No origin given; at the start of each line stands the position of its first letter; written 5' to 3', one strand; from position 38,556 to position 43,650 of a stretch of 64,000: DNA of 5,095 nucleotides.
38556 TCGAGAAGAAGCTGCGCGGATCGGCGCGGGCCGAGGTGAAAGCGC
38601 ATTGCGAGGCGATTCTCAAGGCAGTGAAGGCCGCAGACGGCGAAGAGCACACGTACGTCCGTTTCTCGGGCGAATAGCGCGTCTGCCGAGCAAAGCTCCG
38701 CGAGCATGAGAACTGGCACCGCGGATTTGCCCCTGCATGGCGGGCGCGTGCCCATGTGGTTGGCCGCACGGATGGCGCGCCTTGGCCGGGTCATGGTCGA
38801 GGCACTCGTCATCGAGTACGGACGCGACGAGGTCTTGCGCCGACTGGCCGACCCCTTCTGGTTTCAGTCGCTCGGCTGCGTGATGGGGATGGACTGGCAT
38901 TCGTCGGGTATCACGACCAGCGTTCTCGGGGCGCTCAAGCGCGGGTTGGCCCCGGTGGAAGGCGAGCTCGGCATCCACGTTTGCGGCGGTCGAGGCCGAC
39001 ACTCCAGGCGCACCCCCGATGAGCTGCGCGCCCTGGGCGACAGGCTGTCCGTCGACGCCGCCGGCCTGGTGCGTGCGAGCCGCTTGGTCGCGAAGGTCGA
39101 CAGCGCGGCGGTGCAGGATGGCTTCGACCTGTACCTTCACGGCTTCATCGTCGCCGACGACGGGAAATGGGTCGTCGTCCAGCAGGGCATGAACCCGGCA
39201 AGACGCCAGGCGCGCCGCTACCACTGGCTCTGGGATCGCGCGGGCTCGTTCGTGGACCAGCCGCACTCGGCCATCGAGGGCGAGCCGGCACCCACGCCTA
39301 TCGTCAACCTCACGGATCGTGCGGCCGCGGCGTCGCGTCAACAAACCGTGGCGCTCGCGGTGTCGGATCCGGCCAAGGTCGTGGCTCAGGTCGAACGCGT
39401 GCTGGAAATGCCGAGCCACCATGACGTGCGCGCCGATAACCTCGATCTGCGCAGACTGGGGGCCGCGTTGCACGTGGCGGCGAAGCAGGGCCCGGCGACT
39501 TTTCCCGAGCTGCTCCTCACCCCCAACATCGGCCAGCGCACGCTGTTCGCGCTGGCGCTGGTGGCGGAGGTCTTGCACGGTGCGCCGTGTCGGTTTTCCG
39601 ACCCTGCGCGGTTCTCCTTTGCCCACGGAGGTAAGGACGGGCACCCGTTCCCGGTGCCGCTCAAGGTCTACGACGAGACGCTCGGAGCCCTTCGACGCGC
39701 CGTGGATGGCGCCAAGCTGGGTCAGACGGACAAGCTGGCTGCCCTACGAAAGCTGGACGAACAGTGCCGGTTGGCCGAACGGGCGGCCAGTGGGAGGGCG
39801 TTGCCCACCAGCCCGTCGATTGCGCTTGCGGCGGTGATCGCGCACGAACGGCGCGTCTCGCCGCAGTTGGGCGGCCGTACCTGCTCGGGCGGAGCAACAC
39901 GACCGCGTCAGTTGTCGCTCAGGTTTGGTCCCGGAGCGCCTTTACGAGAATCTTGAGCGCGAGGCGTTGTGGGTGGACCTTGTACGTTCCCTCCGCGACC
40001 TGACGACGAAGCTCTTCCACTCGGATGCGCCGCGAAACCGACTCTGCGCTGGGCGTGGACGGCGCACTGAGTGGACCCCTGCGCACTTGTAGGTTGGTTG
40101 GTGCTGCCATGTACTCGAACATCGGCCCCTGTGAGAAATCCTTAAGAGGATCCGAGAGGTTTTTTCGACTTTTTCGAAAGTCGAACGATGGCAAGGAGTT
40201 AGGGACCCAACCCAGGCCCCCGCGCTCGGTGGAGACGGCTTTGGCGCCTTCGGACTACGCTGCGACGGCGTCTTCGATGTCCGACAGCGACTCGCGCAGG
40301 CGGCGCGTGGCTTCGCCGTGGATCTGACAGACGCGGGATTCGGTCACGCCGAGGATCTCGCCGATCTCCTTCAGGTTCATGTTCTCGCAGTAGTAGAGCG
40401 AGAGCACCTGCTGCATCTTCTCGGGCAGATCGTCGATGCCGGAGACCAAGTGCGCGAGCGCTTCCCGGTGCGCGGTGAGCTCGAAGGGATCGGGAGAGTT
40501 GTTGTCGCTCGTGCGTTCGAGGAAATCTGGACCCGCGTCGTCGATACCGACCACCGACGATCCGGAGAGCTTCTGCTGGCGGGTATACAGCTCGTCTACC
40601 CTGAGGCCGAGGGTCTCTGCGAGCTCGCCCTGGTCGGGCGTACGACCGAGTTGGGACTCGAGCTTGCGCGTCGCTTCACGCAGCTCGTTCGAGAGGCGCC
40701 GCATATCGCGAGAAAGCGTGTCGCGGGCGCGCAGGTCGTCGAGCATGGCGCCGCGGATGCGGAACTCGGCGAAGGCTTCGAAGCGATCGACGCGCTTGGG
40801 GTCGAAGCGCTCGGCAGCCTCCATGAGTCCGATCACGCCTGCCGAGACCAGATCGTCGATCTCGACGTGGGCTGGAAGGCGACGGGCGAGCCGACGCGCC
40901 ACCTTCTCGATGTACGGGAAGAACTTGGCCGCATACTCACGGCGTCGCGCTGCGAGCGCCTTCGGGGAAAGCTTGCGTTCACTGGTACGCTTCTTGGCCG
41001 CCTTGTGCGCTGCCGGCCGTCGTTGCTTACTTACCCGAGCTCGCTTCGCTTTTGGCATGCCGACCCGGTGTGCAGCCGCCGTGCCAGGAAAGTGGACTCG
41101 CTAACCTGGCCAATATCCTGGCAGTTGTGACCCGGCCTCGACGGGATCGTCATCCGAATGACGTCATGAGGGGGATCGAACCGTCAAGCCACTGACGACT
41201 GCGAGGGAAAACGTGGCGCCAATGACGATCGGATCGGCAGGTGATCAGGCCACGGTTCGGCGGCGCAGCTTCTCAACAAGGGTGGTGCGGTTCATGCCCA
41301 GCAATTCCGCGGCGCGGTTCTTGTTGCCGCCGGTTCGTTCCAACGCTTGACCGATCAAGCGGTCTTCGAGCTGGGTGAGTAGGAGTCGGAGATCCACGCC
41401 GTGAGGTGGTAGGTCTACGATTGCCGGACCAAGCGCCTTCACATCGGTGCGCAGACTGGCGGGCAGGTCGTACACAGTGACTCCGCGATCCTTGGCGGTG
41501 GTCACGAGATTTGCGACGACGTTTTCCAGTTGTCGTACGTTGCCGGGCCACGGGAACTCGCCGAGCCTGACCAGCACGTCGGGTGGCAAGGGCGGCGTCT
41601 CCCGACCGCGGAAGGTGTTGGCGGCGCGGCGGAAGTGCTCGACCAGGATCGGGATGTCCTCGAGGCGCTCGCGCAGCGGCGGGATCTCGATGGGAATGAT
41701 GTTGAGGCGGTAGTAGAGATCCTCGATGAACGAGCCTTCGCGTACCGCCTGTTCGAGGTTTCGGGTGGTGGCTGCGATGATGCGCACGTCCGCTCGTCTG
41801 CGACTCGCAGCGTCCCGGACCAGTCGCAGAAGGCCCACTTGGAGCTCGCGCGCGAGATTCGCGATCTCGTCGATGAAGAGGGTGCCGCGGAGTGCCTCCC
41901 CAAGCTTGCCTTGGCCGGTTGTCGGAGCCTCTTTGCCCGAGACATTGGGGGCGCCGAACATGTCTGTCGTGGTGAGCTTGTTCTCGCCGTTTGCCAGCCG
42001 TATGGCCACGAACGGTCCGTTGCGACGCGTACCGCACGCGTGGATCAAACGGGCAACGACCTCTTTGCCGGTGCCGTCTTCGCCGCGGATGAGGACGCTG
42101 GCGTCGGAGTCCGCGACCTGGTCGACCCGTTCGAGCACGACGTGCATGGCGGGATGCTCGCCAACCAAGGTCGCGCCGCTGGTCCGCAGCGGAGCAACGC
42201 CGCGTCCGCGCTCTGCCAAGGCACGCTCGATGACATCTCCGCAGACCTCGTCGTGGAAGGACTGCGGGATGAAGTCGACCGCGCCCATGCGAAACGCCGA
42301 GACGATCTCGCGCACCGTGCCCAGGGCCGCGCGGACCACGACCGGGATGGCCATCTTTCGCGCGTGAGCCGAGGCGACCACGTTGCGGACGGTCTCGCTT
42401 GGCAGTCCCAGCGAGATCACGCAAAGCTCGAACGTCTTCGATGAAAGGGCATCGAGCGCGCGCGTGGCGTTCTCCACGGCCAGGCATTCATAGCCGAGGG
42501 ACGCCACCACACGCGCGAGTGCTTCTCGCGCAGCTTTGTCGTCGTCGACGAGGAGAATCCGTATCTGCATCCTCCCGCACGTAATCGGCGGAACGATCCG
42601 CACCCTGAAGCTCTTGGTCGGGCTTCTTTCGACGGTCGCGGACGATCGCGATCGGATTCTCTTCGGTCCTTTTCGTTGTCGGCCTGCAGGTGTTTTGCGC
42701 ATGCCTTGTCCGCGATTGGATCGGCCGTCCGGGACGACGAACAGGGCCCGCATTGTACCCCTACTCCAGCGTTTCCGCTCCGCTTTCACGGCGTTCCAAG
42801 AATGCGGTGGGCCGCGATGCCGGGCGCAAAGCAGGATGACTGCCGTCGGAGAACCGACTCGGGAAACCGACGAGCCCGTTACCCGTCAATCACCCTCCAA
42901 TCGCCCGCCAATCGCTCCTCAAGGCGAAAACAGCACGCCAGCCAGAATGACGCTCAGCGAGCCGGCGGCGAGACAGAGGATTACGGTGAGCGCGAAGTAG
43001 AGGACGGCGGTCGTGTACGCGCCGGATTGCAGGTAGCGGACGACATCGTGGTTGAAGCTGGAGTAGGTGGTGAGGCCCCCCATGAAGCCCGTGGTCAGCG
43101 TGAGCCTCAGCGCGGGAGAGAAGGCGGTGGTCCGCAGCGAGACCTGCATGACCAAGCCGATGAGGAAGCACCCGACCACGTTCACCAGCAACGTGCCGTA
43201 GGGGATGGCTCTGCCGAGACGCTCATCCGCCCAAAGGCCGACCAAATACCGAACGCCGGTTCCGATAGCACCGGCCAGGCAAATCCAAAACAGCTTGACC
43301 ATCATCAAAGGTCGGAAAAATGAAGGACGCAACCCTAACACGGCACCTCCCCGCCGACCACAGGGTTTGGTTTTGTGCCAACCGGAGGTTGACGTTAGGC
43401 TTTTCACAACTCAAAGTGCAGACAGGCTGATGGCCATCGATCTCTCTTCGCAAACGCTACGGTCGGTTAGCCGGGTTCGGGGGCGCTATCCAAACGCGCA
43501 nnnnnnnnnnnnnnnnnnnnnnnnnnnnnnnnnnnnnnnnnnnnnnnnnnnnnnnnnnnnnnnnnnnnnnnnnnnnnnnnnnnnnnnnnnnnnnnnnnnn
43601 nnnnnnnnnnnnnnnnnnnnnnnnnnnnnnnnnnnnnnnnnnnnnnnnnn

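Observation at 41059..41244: Sigma-54 -24/-12 element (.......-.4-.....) immediately upstream of a FliA-type sigma factor gene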

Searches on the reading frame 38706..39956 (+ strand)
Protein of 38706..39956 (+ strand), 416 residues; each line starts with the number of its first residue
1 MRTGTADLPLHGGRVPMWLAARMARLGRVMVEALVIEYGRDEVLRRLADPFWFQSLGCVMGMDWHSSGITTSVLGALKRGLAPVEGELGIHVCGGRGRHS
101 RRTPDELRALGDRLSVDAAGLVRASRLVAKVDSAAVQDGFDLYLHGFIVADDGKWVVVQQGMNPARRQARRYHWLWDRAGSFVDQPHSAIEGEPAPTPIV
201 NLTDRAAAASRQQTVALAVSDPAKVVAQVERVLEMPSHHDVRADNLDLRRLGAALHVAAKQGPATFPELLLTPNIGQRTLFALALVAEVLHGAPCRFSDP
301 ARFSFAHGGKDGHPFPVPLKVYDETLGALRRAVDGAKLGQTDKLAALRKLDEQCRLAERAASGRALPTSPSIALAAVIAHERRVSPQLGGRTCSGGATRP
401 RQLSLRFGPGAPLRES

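Call 5: search_protein_families(library=pfam, proteins=[window:38706-39956:+])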
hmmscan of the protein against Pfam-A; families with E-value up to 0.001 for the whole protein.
window:38706-39956:+ (416 aa): 1 family
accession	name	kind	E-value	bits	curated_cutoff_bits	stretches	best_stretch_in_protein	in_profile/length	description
PF05559.16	DUF763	-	1.6e-122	409.2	35.5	1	4-317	1-319/319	Protein of unknown function (DUF763)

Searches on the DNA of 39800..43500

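Call 43: search_rna_families(source=window, start=39800, end=43500, threshold=evalue, max_evalue=1)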
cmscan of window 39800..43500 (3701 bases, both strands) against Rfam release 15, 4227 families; matches with E-value up to 1: 0.
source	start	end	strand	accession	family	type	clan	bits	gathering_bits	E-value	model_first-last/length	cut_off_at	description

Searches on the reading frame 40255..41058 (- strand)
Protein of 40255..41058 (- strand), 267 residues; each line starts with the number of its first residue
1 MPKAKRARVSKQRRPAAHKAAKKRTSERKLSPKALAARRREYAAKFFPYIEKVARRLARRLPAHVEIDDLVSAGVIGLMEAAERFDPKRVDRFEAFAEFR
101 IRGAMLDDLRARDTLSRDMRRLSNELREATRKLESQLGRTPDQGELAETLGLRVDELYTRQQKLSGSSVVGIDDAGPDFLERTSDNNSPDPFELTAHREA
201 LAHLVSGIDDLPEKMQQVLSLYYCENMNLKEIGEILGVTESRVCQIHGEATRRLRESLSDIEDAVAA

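Call 5: search_protein_families(library=pfam, proteins=[window:40255-41058:-])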
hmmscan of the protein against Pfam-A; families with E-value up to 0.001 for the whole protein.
window:40255-41058:- (267 aa): 4 families
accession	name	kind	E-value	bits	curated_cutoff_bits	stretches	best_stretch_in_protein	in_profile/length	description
PF04545.22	Sigma70_r4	-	2.2e-16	59.5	24.1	1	208-256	2-50/50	Sigma-70, region 4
PF04542.20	Sigma70_r2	-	1.1e-14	54.4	24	1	52-113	8-69/71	Sigma-70 region 2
PF04539.22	Sigma70_r3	-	2.2e-07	31.3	25.3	1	123-158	3-38/78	Sigma-70 region 3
PF08281.18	Sigma70_r4_2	-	1.2e-06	28.5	25.7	1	208-243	8-43/54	Sigma-70, region 4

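Call 10: find_homologous_proteins(query=window:40255-41058:-)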
Query window:40255-41058:- (267 aa): 5100 proteins with E <= 0.001 among 8000 candidates; the best 120 are listed.
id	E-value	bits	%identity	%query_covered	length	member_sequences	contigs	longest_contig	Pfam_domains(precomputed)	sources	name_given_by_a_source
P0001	8.5e-163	558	99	100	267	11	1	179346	PF04545.23,PF04542.21,PF08281.19,PF04539.23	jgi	jgi:RNA polymerase sigma factor FliA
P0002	4.7e-154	529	94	100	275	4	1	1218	PF04545.23,PF04542.21,PF08281.19,PF04539.23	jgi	jgi:RNA polymerase sigma factor for flagellar operon FliA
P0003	8.0e-152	522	93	100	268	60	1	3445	PF04545.23,PF04542.21,PF08281.19,PF04539.23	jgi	jgi:RNA polymerase sigma factor for flagellar operon FliA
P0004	1.8e-147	508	92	100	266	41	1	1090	PF04545.23,PF04542.21,PF08281.19,PF04539.23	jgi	jgi:RNA polymerase sigma factor for flagellar operon FliA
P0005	2.4e-146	504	89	100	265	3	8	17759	PF04545.23,PF04542.21,PF08281.19,PF04539.23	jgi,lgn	jgi:RNA polymerase sigma factor for flagellar operon FliA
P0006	4.1e-146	503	90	100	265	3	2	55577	PF04545.23,PF04542.21,PF08281.19,PF04539.23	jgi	jgi:RNA polymerase sigma factor for flagellar operon FliA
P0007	6.2e-146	503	90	100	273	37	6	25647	PF04545.23,PF04542.21,PF08281.19,PF04539.23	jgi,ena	jgi:RNA polymerase sigma factor for flagellar operon FliA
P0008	1.3e-145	502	86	100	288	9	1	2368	PF04545.23,PF04542.21,PF08281.19,PF04539.23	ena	-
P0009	5.3e-145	500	90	100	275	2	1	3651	PF04545.23,PF04542.21,PF08281.19,PF04539.23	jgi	-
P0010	6.3e-145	499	90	100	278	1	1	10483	PF04545.23,PF04542.21,PF08281.19,PF04539.23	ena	-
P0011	6.8e-145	499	90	100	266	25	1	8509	PF04545.23,PF04542.21,PF08281.19,PF04539.23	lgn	-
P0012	3.9e-142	490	88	100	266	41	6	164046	PF04545.23,PF04542.21,PF08281.19,PF04539.23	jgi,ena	jgi:RNA polymerase sigma factor for flagellar operon FliA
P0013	1.7e-137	475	87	96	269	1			PF04545.23,PF04542.21,PF08281.19,PF04539.23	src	-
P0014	7.1e-137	473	85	100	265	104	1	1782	PF04545.23,PF04542.21,PF08281.19,PF04539.23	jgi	jgi:RNA polymerase sigma factor FliA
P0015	2.6e-135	468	83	100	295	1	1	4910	PF04545.23,PF04542.21,PF08281.19,PF04539.23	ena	-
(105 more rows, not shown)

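Call 11: find_related_loci(query=window:40255-41058:-, collection=genome_contigs, flank=4000)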
Query window:40255-41058:- (267 aa) in genome_contigs; peptide patterns used: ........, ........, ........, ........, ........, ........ (x = any residue, [..] = any of these).
358 stretches matched a pattern; 91 encode a relative of the query (tblastn E <= 1e-3); the best 80 are kept; 80 distinct loci.
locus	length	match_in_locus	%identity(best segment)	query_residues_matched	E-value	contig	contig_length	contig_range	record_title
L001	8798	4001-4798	93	1-267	2e-162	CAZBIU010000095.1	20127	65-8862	MAG TPA_asm: uncultured Myxococcales bacterium isolate binchicken_co50_418 genome assembly, contig: NODE_2969_length_201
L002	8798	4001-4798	90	1-267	1e-157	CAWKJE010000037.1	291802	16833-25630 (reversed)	MAG: uncultured delta proteobacterium isolate MFD04752.bin.1.7 genome assembly, contig: contig_24462, whole genome shotg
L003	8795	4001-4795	91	1-267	2e-157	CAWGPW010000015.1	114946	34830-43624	MAG: uncultured delta proteobacterium isolate MFD05502.bin.2.3 genome assembly, contig: contig_25843, whole genome shotg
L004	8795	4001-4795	90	1-267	9e-156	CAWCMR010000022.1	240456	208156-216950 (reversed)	MAG: uncultured delta proteobacterium isolate MFD05502.bin.2.118 genome assembly, contig: contig_65025, whole genome sho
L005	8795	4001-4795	89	1-267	9e-154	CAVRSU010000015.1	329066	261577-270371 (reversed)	MAG: uncultured delta proteobacterium isolate MFD01476.bin.2.97 genome assembly, contig: contig_19998, whole genome shot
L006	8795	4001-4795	85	1-267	1e-148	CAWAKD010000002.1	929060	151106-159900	MAG: uncultured delta proteobacterium isolate MFD02416.bin.1.176 genome assembly, contig: contig_19340, whole genome sho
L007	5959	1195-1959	92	11-267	3e-148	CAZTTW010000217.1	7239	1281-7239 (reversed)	MAG TPA_asm: uncultured Myxococcales bacterium isolate binchicken_co50_413 genome assembly, contig: NODE_14117_length_72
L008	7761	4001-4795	83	1-267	3e-144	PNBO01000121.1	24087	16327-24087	MAG: Myxococcales bacterium isolate fen_1138 73.20120700_E3M.16_contig_215534, whole genome shotgun sequence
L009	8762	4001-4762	86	16-267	4e-144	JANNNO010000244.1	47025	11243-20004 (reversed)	MAG: Myxococcales bacterium isolate SOY_35_concoct_198_sub SOY_35_k141_3064766, whole genome shotgun sequence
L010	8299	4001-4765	86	15-267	1e-143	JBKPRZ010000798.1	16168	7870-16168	MAG: Myxococcota bacterium isolate GS_EKS_MAG_00035 GS_EKS_000002770460, whole genome shotgun sequence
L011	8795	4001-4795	84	1-267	6e-143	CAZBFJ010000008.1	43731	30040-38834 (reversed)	MAG TPA_asm: uncultured Myxococcales bacterium isolate SRP192927_co6_685 genome assembly, contig: NODE_1302_length_43731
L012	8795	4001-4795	82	2-267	2e-142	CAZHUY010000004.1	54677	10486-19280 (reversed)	MAG TPA_asm: uncultured Myxococcales bacterium isolate SRP263991_co7_365 genome assembly, contig: NODE_553_length_54677_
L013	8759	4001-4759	85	15-267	1e-142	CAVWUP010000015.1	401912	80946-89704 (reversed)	MAG: uncultured delta proteobacterium isolate MFD01689.bin.1.110 genome assembly, contig: contig_18975, whole genome sho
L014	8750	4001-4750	86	17-267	2e-142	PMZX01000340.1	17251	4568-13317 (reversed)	MAG: Myxococcales bacterium isolate fen_1103 73.20110800_E3M.7_contig_1465, whole genome shotgun sequence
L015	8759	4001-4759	85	15-267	1e-142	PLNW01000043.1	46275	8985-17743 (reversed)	MAG: Myxococcales bacterium isolate fen_1158 73.20120800_E1D.7_contig_6367, whole genome shotgun sequence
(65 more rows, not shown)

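Call 31: search_protein_families(library=ncbifam, proteins=[window:40255-41058:-], max_evalue=0.001)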
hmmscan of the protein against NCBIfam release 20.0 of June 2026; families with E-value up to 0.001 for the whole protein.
window:40255-41058:- (267 aa): 73 families (the best 25 are shown)
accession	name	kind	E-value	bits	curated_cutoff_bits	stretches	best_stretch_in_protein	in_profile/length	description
NF005413.0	PRK06986.1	subfamily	1.4e-68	231.4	201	1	35-260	11-238/241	RNA polymerase sigma factor FliA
TIGR02479.1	FliA_WhiG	subfamily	6.8e-68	228.8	189.6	1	44-258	3-223/224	FliA/WhiG family RNA polymerase sigma factor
NF004935.0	PRK06288.1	equivalog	1e-58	199.1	343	1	39-264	35-268/270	RNA polymerase sigma factor WhiG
NF005809.0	PRK07670.1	equivalog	1.8e-45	155.5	326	1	44-259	30-251/255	FliA/WhiG family RNA polymerase sigma factor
NF004572.0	PRK05911.1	equivalog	2.9e-45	154.7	378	1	44-260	30-255/257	RNA polymerase sigma factor sigma-28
NF009091.0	PRK12427.1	equivalog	1.8e-34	119.4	339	1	36-257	14-230/233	FliA/WhiG family RNA polymerase sigma factor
TIGR02937.1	sigma70-ECF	superfamily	1.6e-28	99.4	42.9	1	44-258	4-165/165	sigma-70 family RNA polymerase sigma factor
TIGR02980.1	SigBFG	subfamily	1.8e-25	90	234.35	1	46-258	12-226/227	SigB/SigF/SigG family RNA polymerase sigma factor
TIGR02997.1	Sig70-cyanoRpoD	subfamily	2.5e-21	76.2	384.5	1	52-255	89-298/298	RNA polymerase sigma factor, RpoD/SigA family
TIGR02394.1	rpoS_proteo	equivalog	7.8e-21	74.8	378.7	1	52-259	61-275/285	RNA polymerase sigma factor RpoS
NF005514.0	PRK07122.1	subfamily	7.9e-20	71.1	372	1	38-258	41-263/264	RNA polymerase sigma factor SigF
NF005644.0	PRK07408.1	subfamily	8.3e-19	68.2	261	1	52-244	42-239/258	RNA polymerase sigma factor SigF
NF004207.0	PRK05657.1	equivalog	1.6e-18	67.2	394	1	47-259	99-318/329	RNA polymerase sigma factor RpoS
NF005642.0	PRK07405.1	subfamily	3.1e-18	66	524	1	49-266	94-317/318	RNA polymerase sigma factor SigD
TIGR02393.1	RpoD_Cterm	equivalog_domain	1e-17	64.5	354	1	65-257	25-227/238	RNA polymerase sigma factor RpoD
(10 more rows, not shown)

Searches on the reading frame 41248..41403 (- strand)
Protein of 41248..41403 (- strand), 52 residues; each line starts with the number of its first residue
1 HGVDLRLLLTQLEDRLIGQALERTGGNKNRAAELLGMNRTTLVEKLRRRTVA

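Call 56: find_homologous_proteins(query=window:41248-41403:-, max_evalue=0.001)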
Query seq(52 aa) (52 aa): 79 proteins with E <= 0.001 among 80 candidates.
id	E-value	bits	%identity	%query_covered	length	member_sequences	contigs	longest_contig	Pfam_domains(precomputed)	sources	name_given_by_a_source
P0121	3.3e-22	94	96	100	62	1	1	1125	PF02954.26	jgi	jgi:DNA-binding protein Fis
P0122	2.4e-21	91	94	100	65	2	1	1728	PF02954.26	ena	-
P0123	2.9e-21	91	92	100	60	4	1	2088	PF02954.26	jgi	jgi:DNA-binding NtrC family response regulator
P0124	1.3e-20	89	92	100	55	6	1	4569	PF02954.26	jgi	jgi:DNA-binding protein Fis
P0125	1.5e-20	88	92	100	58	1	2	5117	PF02954.26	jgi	jgi:DNA-binding protein Fis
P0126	5.5e-20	87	90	100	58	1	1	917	PF02954.26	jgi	jgi:DNA-binding protein Fis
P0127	8.9e-20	86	90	98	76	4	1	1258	PF02954.26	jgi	jgi:DNA-binding NtrC family response regulator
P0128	1.2e-19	86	88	100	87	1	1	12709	PF02954.26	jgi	jgi:DNA-binding NtrC family response regulator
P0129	1.4e-19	85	92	98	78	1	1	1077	PF02954.26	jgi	jgi:DNA-binding NtrC family response regulator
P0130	1.5e-19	85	90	98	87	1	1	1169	PF02954.26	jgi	jgi:DNA-binding NtrC family response regulator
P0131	1.6e-19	85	90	100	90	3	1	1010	PF02954.26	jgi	jgi:DNA-binding NtrC family response regulator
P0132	1.9e-19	85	90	98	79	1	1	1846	PF02954.26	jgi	jgi:DNA-binding NtrC family response regulator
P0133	3.3e-19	84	88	98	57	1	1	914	PF02954.26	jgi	jgi:DNA-binding NtrC family response regulator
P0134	6.2e-19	83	87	100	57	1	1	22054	PF02954.26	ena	-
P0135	6.5e-19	83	90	77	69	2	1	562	PF02954.26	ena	-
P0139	6.4e-18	80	86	98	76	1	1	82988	PF02954.26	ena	-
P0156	1.9e-14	70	75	92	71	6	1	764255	PF02954.26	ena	-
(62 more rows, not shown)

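Call 57: find_encoding_contigs(protein=P0139, flank=4000, max_places=2)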
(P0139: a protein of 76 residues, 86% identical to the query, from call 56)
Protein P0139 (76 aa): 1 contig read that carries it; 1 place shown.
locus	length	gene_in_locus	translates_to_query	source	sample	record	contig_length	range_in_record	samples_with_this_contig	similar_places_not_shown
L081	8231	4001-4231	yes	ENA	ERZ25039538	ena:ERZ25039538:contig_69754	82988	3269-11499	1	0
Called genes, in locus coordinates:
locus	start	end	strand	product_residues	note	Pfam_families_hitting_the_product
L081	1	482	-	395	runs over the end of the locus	PF00135:COesterase (weak), PF20434:BD-FAE, PF07859:Abhydrolase_3, PF00326:Peptidase_S9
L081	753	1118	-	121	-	-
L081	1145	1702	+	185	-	PF00800:PDT, PF01842:ACT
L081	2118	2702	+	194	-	-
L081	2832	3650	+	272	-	PF00072:Response_reg, PF00158:Sigma54_activat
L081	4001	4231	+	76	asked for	PF02954:HTH_8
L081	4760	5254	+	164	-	PF04539:Sigma70_r3, PF08281:Sigma70_r4_2 (weak), PF04545:Sigma70_r4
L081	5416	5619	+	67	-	PF04316:FlgM (weak)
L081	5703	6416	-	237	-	PF00990:GGDEF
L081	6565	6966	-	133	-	-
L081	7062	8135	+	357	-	-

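Call 58: find_encoding_contigs(protein=P0156, flank=4000, max_places=2)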
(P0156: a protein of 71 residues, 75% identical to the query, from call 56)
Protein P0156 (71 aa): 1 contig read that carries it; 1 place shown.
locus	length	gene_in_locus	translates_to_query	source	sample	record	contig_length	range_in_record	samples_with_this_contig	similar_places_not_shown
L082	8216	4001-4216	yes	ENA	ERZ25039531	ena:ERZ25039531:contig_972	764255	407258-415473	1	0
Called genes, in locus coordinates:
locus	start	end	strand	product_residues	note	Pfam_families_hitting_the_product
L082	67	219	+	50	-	-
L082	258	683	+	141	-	-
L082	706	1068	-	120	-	PF00515:TPR_1 (faint), PF07719:TPR_2 (faint), PF13181:TPR_8 (faint), PF13174:TPR_6 (faint), PF13432:TPR_16 (weak), PF14559:TPR_19, PF13424:TPR_12 (weak), PF13428:TPR_14, +2 more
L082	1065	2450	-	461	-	-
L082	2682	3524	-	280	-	-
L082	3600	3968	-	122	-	-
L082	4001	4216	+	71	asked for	PF02954:HTH_8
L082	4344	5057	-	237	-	-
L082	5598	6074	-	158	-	PF00155:Aminotran_1_2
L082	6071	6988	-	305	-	PF00155:Aminotran_1_2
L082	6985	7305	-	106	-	PF01467:CTP_transf_like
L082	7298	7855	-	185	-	PF03602:Cons_hypoth95, PF05175:MTS (weak)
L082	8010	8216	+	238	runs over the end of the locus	PF12710:HAD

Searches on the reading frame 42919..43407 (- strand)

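Call 5: search_protein_families(library=pfam, proteins=[window:42919-43407:-])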
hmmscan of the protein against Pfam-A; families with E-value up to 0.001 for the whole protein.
window:42919-43407:- (162 aa): 1 family
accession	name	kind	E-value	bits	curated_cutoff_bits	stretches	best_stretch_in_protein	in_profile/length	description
PF02537.21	CRCB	-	4.1e-27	95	32.9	1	41-149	2-99/103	CrcB-like protein, Camphor Resistance (CrcB)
